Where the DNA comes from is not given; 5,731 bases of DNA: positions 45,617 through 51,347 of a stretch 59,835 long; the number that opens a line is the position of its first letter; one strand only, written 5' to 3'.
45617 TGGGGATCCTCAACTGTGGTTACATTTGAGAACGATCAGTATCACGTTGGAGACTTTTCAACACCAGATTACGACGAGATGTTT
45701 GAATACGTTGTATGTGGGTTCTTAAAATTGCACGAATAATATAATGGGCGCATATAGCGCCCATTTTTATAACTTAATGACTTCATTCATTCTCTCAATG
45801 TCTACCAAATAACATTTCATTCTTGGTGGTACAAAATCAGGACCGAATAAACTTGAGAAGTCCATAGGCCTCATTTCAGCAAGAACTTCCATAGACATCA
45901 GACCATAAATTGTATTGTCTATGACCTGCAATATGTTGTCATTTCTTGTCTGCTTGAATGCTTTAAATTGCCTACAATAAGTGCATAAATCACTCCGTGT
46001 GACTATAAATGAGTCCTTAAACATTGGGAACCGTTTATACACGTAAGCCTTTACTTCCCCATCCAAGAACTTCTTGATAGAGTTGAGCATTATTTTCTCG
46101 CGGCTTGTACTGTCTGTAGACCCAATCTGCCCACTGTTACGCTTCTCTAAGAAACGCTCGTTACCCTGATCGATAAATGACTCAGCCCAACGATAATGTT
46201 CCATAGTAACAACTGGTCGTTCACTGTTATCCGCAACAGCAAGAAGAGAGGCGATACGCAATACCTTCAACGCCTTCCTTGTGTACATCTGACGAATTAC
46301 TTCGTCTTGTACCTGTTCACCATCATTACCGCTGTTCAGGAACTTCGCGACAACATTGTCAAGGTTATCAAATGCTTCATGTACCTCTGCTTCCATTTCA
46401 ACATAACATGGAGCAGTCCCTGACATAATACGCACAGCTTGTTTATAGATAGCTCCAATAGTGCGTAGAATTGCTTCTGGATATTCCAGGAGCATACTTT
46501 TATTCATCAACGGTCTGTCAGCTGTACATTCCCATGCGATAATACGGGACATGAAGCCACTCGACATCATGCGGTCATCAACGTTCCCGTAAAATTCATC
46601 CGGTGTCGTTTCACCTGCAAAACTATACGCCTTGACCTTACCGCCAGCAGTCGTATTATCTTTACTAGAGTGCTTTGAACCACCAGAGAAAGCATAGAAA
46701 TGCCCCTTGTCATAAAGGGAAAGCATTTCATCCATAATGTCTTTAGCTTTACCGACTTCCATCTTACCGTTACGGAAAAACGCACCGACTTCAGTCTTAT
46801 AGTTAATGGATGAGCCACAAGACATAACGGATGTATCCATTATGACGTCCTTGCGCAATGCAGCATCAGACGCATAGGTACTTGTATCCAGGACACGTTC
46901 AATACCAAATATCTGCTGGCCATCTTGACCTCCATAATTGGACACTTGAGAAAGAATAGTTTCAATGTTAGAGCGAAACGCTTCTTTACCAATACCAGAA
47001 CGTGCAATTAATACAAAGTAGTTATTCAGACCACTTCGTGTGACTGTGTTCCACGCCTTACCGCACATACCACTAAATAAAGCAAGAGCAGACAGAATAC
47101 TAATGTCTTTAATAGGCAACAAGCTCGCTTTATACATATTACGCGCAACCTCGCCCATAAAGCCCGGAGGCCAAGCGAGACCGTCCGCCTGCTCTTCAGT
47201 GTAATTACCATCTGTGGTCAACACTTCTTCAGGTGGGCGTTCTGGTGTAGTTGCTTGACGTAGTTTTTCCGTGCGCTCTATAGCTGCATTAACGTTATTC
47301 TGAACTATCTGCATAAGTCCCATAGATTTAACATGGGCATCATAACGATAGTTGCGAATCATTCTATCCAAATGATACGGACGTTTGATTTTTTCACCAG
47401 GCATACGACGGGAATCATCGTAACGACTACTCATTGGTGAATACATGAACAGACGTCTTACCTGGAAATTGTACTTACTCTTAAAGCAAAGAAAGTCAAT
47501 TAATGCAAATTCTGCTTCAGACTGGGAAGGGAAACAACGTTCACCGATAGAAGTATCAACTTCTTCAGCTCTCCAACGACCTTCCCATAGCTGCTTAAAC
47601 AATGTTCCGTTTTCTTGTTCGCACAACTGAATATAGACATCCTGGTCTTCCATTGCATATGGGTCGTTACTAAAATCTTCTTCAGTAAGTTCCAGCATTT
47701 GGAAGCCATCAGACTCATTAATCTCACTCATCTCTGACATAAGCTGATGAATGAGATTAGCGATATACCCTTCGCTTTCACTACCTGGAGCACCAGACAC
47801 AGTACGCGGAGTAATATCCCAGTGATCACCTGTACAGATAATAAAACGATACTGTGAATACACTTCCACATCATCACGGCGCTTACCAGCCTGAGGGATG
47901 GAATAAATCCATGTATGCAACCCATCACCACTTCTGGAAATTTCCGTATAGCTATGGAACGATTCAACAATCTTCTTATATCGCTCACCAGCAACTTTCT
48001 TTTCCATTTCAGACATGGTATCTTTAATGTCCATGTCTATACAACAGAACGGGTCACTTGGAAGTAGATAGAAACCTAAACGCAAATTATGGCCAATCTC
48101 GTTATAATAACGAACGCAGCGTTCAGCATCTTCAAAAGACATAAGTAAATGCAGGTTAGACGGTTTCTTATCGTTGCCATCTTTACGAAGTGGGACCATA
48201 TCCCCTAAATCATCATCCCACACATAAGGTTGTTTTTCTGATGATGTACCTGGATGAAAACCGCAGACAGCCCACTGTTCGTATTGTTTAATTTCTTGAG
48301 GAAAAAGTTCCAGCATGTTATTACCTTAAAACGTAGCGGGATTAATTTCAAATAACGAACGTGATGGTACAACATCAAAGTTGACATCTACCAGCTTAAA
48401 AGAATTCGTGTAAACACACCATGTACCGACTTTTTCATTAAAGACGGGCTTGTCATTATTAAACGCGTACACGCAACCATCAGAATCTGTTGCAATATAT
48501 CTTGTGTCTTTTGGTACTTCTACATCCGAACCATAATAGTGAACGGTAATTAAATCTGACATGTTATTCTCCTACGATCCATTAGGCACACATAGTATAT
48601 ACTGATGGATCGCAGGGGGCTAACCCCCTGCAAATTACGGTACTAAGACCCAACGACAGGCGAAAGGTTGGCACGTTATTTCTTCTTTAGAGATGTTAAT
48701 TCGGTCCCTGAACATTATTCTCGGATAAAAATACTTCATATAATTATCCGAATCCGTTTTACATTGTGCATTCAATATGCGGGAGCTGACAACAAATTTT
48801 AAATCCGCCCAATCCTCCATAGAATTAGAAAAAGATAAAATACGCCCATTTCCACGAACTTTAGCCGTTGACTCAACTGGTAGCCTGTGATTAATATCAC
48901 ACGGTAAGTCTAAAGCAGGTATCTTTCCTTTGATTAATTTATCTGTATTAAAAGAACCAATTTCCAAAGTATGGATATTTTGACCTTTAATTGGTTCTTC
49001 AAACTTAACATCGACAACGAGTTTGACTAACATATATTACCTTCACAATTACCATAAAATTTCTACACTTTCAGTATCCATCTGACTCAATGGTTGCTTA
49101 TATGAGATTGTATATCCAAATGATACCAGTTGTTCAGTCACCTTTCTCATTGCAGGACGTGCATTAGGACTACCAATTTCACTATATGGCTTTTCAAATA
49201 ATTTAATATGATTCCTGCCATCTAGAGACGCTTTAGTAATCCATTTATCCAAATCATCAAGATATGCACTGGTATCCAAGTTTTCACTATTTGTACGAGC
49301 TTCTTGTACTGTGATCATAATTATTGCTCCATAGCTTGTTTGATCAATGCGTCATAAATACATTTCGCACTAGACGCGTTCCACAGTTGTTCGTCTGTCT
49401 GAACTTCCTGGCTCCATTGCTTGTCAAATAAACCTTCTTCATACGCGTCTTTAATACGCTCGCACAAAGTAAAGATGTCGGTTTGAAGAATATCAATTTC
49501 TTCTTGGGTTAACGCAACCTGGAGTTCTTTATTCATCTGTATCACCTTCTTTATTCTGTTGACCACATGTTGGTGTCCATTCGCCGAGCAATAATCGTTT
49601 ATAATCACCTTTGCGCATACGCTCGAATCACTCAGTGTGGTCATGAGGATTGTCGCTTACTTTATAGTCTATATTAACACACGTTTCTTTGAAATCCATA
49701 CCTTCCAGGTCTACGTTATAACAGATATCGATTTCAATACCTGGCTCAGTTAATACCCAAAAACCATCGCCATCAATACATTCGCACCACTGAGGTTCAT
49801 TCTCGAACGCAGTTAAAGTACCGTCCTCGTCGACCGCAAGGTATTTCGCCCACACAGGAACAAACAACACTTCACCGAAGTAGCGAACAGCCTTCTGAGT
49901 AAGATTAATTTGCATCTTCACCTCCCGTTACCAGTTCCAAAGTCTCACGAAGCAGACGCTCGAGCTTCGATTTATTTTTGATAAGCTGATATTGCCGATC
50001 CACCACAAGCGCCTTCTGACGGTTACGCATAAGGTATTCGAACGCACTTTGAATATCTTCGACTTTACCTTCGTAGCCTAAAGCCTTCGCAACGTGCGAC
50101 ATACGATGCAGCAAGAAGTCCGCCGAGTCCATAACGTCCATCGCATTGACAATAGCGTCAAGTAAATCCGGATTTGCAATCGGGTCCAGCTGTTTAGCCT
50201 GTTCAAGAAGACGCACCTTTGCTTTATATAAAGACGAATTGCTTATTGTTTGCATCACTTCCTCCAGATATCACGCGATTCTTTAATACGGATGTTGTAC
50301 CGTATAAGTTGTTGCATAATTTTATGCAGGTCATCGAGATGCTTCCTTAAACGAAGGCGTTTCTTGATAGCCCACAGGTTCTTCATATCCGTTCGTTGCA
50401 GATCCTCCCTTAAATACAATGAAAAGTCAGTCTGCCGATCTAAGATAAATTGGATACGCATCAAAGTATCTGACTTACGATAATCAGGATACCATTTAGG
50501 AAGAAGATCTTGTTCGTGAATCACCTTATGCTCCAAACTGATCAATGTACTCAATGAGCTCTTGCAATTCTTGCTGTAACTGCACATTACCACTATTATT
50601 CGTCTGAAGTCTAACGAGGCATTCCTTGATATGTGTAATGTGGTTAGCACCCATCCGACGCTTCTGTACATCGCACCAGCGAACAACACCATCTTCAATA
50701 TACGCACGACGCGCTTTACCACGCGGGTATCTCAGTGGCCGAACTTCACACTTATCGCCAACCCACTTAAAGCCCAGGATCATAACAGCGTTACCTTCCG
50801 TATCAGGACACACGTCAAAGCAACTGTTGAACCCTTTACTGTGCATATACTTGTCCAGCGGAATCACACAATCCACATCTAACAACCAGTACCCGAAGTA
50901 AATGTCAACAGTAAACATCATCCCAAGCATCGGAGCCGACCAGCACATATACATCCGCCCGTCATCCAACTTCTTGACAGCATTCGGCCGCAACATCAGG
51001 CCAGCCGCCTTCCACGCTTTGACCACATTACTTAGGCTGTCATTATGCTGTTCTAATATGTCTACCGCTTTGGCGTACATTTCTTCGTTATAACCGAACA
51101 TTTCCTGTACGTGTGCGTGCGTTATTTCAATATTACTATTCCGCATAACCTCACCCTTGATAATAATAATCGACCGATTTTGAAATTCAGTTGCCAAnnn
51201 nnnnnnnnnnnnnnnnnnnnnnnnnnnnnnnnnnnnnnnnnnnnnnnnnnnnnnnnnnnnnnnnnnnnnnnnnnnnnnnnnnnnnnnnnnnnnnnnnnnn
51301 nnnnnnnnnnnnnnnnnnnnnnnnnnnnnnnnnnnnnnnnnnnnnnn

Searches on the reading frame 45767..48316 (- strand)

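Call 89: search_protein_families(library=pfam, max_evalue=1, proteins=[window:45767-48316:-])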
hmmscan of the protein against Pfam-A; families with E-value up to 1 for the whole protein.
window:45767-48316:- (849 aa): 3 families
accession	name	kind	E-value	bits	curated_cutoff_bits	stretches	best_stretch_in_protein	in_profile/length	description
PF13148.11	DUF3987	-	6.7e-07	29.2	27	1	562-711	196-347/364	Protein of unknown function (DUF3987)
PF22548.2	AEP-TOTE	-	0.00049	20.2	27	1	76-138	72-133/230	TOTE conflict system, Archaeo-Eukaryotic Primase domain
PF22181.1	TarS_linker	-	0.042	14.7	27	1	648-724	4-78/100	Glycosyl transferase TarS linker domain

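Call 90: search_protein_families(library=phrogs, max_evalue=0.001, proteins=[window:45767-48316:-])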
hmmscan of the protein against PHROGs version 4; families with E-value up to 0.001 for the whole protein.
window:45767-48316:- (849 aa): 6 families
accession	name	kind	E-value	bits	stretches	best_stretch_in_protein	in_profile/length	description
phrog_3022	-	DNA, RNA and nucleotide metabolism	6.3e-246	819.6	1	2-834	6-782/788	DNA primase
phrog_1829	-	DNA, RNA and nucleotide metabolism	5.8e-24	85.2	1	2-293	3-265/772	DNA primase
phrog_13901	-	DNA, RNA and nucleotide metabolism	2.1e-20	74.2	1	4-305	10-280/341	DNA primase/helicase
phrog_8643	-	DNA, RNA and nucleotide metabolism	5.6e-14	53.3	1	79-172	85-177/179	DNA polymerase/primase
phrog_15962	-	DNA, RNA and nucleotide metabolism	9.2e-11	41.7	1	12-174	38-196/835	DNA primase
phrog_10514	-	DNA, RNA and nucleotide metabolism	7.7e-07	28.7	1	569-717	508-662/750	DNA primase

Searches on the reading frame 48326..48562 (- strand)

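Call 89: search_protein_families(library=pfam, max_evalue=1, proteins=[window:48326-48562:-])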
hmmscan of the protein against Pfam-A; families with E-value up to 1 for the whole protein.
window:48326-48562:- (78 aa): 0 families

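Call 90: search_protein_families(library=phrogs, max_evalue=0.001, proteins=[window:48326-48562:-])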
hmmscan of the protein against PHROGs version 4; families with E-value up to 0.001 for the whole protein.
window:48326-48562:- (78 aa): 6 families
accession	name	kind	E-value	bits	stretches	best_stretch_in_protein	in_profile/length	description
phrog_19703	-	unknown function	1.3e-57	193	1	1-78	1-78/78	-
phrog_1972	-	unknown function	6.8e-12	46.3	1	2-51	28-77/160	-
phrog_11307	-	unknown function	1.8e-05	25.7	1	6-51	116-159/186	-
phrog_26007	-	unknown function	9.6e-05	23.5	1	13-61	26-78/110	-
phrog_16340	-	unknown function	0.00011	23.7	1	4-59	6-61/102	-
phrog_23941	-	unknown function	0.00031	21.8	1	6-52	80-125/148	-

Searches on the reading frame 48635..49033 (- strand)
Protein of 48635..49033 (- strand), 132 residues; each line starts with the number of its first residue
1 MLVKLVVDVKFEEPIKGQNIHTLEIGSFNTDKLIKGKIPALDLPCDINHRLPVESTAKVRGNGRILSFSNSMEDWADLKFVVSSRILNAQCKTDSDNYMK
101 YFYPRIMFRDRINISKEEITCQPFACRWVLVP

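Call 89: search_protein_families(library=pfam, max_evalue=1, proteins=[window:48635-49033:-])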
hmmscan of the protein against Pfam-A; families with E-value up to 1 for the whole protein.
window:48635-49033:- (132 aa): 2 families
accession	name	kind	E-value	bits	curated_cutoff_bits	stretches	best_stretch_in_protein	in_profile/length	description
PF08351.18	TmcA_N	-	0.099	13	22.7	1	59-107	121-169/178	tRNA(Met) cytidine acetyltransferase TmcA, N-terminal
PF05277.18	DUF726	-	0.3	10.4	22.6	1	71-103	262-292/343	Protein of unknown function (DUF726)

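Call 90: search_protein_families(library=phrogs, max_evalue=0.001, proteins=[window:48635-49033:-])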
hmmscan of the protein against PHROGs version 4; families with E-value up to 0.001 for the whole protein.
window:48635-49033:- (132 aa): 1 family
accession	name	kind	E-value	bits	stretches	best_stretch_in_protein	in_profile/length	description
phrog_17122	-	unknown function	7.5e-85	283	1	1-132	1-132/132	-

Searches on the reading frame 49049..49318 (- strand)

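Call 89: search_protein_families(library=pfam, max_evalue=1, proteins=[window:49049-49318:-])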
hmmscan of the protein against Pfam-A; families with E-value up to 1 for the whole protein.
window:49049-49318:- (89 aa): 0 families

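Call 90: search_protein_families(library=phrogs, max_evalue=0.001, proteins=[window:49049-49318:-])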
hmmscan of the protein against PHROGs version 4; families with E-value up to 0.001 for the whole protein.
window:49049-49318:- (89 aa): 1 family
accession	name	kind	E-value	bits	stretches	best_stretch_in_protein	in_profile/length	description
phrog_5321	-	unknown function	2.6e-28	99.4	1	1-89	1-92/92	-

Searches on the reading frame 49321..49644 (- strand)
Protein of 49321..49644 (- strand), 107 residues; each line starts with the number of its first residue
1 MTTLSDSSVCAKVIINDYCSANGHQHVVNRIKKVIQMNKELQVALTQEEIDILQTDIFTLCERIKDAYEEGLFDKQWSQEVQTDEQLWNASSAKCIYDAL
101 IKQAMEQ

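Call 89: search_protein_families(library=pfam, max_evalue=1, proteins=[window:49321-49644:-])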
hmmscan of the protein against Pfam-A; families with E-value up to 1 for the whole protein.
window:49321-49644:- (107 aa): 2 families
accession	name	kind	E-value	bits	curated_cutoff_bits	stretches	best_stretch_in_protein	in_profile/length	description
PF18072.6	FGAR-AT_linker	-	0.0017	19.3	26.6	1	36-78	3-44/50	Formylglycinamide ribonucleotide amidotransferase linker domain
PF23100.1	DUF2096_N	-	0.05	14.5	26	0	11-75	33-85/96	DUF2096 N-terminal four-helical bundle domain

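Call 90: search_protein_families(library=phrogs, max_evalue=0.001, proteins=[window:49321-49644:-])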
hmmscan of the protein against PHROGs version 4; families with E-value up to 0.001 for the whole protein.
window:49321-49644:- (107 aa): 1 family
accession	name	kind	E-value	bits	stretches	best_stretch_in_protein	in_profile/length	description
phrog_18528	-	unknown function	3.8e-48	162.7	1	37-107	1-71/71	-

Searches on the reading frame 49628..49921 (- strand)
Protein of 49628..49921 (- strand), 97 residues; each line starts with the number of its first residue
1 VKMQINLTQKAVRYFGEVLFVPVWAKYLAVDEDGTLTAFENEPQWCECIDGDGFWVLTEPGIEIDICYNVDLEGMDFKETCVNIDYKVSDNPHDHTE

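Call 89: search_protein_families(library=pfam, max_evalue=1, proteins=[window:49628-49921:-])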
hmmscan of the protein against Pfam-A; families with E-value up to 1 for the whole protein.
window:49628-49921:- (97 aa): 0 families

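Call 90: search_protein_families(library=phrogs, max_evalue=0.001, proteins=[window:49628-49921:-])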
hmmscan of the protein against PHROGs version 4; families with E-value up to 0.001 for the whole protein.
window:49628-49921:- (97 aa): 3 families
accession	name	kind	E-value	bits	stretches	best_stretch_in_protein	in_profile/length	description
phrog_1972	-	unknown function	1.9e-28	100.1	1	1-97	22-127/160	-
phrog_11307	-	unknown function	4.1e-06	27.8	1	8-80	113-181/186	-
phrog_26007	-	unknown function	8.2e-05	23.7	1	9-44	17-52/110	-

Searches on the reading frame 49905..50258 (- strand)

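Call 89: search_protein_families(library=pfam, max_evalue=1, proteins=[window:49905-50258:-])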
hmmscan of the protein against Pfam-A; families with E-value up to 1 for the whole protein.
window:49905-50258:- (117 aa): 1 family
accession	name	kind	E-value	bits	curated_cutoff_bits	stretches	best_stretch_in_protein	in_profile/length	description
PF07615.16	Ykof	-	0.019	15.9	21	1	24-81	8-62/81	YKOF-related Family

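Call 90: search_protein_families(library=phrogs, max_evalue=0.001, proteins=[window:49905-50258:-])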
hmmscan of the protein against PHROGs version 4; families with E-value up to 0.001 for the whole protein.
window:49905-50258:- (117 aa): 1 family
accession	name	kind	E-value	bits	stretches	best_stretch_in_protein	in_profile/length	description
phrog_17615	-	unknown function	5.2e-71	237.2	1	2-117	1-116/116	-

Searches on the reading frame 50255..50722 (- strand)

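Call 89: search_protein_families(library=pfam, max_evalue=1, proteins=[window:50255-50722:-])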
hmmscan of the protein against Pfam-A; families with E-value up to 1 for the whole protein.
window:50255-50722:- (155 aa): 0 families

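Call 90: search_protein_families(library=phrogs, max_evalue=0.001, proteins=[window:50255-50722:-])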
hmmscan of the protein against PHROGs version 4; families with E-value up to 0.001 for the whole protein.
window:50255-50722:- (155 aa): 1 family
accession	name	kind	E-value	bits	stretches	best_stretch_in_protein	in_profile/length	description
phrog_16944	-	unknown function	3.7e-55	185.3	1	68-155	2-89/89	-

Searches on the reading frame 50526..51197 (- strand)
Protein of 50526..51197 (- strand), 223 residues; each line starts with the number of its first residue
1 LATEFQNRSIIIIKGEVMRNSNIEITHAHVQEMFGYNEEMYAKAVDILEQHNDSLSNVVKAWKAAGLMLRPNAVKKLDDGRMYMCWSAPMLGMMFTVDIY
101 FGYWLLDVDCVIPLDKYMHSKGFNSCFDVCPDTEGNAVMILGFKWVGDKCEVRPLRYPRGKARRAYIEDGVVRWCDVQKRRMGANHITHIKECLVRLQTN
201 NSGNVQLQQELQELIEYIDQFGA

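Call 89: search_protein_families(library=pfam, max_evalue=1, proteins=[window:50526-51197:-])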
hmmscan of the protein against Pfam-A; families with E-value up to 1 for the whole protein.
window:50526-51197:- (223 aa): 0 families

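Call 90: search_protein_families(library=phrogs, max_evalue=0.001, proteins=[window:50526-51197:-])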
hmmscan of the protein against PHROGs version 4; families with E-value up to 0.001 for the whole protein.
window:50526-51197:- (223 aa): 1 family
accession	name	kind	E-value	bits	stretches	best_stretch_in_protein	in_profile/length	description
phrog_18014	-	unknown function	5.1e-143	474.6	1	18-223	1-206/206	-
